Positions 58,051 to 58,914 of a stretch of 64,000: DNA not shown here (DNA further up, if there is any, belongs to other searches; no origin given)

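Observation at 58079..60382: AT-rich 2.3-kb insertion bounded by a perfect 20-bp direct repeat, carrying only an orphan protein plus a compact SNF2 helicase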

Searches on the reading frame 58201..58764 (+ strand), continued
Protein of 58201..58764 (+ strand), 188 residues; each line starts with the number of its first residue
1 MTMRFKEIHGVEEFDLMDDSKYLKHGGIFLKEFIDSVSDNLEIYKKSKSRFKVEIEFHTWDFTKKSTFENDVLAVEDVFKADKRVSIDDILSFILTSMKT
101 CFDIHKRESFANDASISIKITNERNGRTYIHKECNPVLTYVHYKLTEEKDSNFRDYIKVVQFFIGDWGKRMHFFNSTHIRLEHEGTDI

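Call 74: find_encoding_contigs(protein=P0130, flank=5000, max_places=2)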
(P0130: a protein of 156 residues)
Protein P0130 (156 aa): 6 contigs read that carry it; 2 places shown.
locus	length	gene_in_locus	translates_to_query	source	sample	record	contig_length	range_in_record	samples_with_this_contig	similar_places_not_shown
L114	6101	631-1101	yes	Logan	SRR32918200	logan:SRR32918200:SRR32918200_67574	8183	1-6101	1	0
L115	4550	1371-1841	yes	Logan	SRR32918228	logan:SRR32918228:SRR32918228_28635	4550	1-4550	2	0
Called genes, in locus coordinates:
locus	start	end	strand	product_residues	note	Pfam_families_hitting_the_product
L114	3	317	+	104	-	?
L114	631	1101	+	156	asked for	-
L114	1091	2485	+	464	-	PF00176:SNF2-rel_dom, PF00270:DEAD (weak), PF04851:ResIII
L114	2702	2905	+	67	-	-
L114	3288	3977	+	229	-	PF13088:BNR_2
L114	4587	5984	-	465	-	PF12708:Pect-lyase_RHGA_epim (weak)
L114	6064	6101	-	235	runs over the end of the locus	PF13472:Lipase_GDSL_2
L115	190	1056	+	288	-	PF14903:WG_beta_rep, PF11969:DcpS_C, PF01230:HIT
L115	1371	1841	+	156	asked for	-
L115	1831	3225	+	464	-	PF00176:SNF2-rel_dom, PF00270:DEAD (weak), PF04851:ResIII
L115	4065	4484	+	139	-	PF13088:BNR_2 (weak), PF02012:BNR (faint)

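Call 83: search_protein_families(library=ncbifam, proteins=[L115:190-1053:+, L114:3288-3974:+, L114:4587-5981:-, L114:2702-2902:+], max_evalue=0.001)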
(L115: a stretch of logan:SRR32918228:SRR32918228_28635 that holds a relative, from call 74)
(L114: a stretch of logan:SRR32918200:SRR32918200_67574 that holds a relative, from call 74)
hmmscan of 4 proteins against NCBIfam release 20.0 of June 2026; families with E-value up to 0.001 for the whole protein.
L115:190-1053:+ (288 aa): 3 families
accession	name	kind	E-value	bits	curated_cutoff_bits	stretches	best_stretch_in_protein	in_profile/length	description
NF052622.1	ATPAdlTfActino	equivalog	1.1e-16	60.8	290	1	179-279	48-147/176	ATP adenylyltransferase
NF045834.1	M_plasma_HinT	exception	3.8e-15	56.6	130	1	194-274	21-101/102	histidine triad protein HinT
NF007965.0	PRK10687.1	equivalog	0.00014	22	206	1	194-272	26-105/119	purine nucleoside phosphoramidase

L114:3288-3974:+ (229 aa): 0 families

L114:4587-5981:- (464 aa): 0 families

L114:2702-2902:+ (67 aa): 0 families

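Call 86: search_protein_families(library=pfam, proteins=[L110:18111-19379:-, L114:631-1098:+, L114:1091-2482:+, L115:190-1053:+, L114:4587-5981:-], max_evalue=0.01)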
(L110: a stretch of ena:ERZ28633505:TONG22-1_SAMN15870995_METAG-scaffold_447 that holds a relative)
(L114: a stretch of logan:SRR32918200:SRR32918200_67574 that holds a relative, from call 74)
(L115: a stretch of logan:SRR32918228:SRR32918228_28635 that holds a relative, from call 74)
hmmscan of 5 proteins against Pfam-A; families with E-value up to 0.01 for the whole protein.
L110:18111-19379:- (422 aa): 12 families
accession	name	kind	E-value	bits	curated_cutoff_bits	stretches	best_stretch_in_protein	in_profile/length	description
PF02796.21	HTH_7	-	8.6e-06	26.2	23.8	0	214-254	2-42/45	Helix-turn-helix domain of resolvase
PF19835.5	SegE_GIY-YIG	-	3.4e-05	24.5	25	1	83-157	11-100/123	Putative endonuclease segE, GIY-YIG domain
PF13412.12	HTH_24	-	8.9e-05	22.4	21.9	0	235-256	19-40/48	Winged helix-turn-helix DNA-binding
PF04545.22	Sigma70_r4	-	0.00014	21.7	24.1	0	283-304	21-42/50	Sigma-70, region 4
PF13384.12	HTH_23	-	0.00039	20.6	24.6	0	226-255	10-39/50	Homeodomain-like domain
PF04967.18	HTH_10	-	0.001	19.3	23.1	0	284-305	25-46/53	HTH DNA binding domain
PF13518.12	HTH_28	-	0.0014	19.1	25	0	272-305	4-35/52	Helix-turn-helix domain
PF18024.7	HTH_50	-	0.0014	18.7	27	0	223-253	13-43/50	Helix-turn-helix domain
PF01541.30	GIY-YIG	-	0.0019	18.9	22.6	1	90-157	2-68/78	GIY-YIG catalytic domain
PF13565.12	HTH_32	-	0.0039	18.2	33.7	0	208-252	20-71/73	Homeodomain-like domain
PF01047.28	MarR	-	0.0048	17.2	24.6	0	279-304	14-39/59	MarR family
PF01022.26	HTH_5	-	0.0091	16.3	22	0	224-255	6-37/47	Bacterial regulatory protein, arsR family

L114:631-1098:+ (156 aa): 0 families

L114:1091-2482:+ (464 aa): 7 families
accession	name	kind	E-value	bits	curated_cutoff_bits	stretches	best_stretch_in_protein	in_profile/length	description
PF00176.29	SNF2-rel_dom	-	5.7e-20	72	24.9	1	40-245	41-232/290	SNF2-related domain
PF04851.21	ResIII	-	2.3e-19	70.3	22.5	1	3-160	2-162/164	Type III restriction enzyme, res subunit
PF00270.35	DEAD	-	1.4e-08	35.1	26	1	6-161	1-161/167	DEAD/DEAH box helicase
PF13604.12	AAA_30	-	6.1e-05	23.3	27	1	5-138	2-106/191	AAA domain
PF00271.37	Helicase_C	-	0.00012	22.7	23.5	1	304-405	7-109/110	Helicase conserved C-terminal domain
PF13245.12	AAA_19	-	0.0029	18.2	25.1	0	9-55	1-49/134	AAA domain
PF16203.11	ERCC3_RAD25_C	-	0.0069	16.2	27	0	300-366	49-113/248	ERCC3/RAD25/XPB C-terminal helicase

L115:190-1053:+ (288 aa): 3 families
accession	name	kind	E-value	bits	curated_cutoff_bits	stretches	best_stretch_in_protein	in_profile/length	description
PF14903.11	WG_beta_rep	-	2.1e-26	92.1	25.6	3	89-123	1-35/35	WG containing repeat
PF01230.28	HIT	-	1.9e-19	70.6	21.5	1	194-276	15-97/98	HIT domain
PF11969.13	DcpS_C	-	7.2e-09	36.5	24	1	195-272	24-100/114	Scavenger mRNA decapping enzyme C-term binding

L114:4587-5981:- (464 aa): 1 family
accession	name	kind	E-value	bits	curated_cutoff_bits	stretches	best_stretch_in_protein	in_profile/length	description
PF12708.12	Pect-lyase_RHGA_epim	-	2.2e-06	28.1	27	1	5-194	1-198/213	Rhamnogalacturonase A/epimerase, pectate lyase-like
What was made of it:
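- The only reverse-strand 423-aa gene is a GIY-YIG homing endonuclease (call 86).
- Tried and rejected: The gene with the HTH_7 hit is a SegE-like GIY-YIG endonuclease (call 86).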

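Call 93: search_protein_families(library=phrogs, proteins=[L110:1109-2026:+, L110:8464-9090:+], max_evalue=0.001)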
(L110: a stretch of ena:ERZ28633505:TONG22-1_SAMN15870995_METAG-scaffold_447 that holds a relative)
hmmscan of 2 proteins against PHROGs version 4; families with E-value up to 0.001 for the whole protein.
L110:1109-2026:+ (306 aa): 0 families

L110:8464-9090:+ (209 aa): 0 families
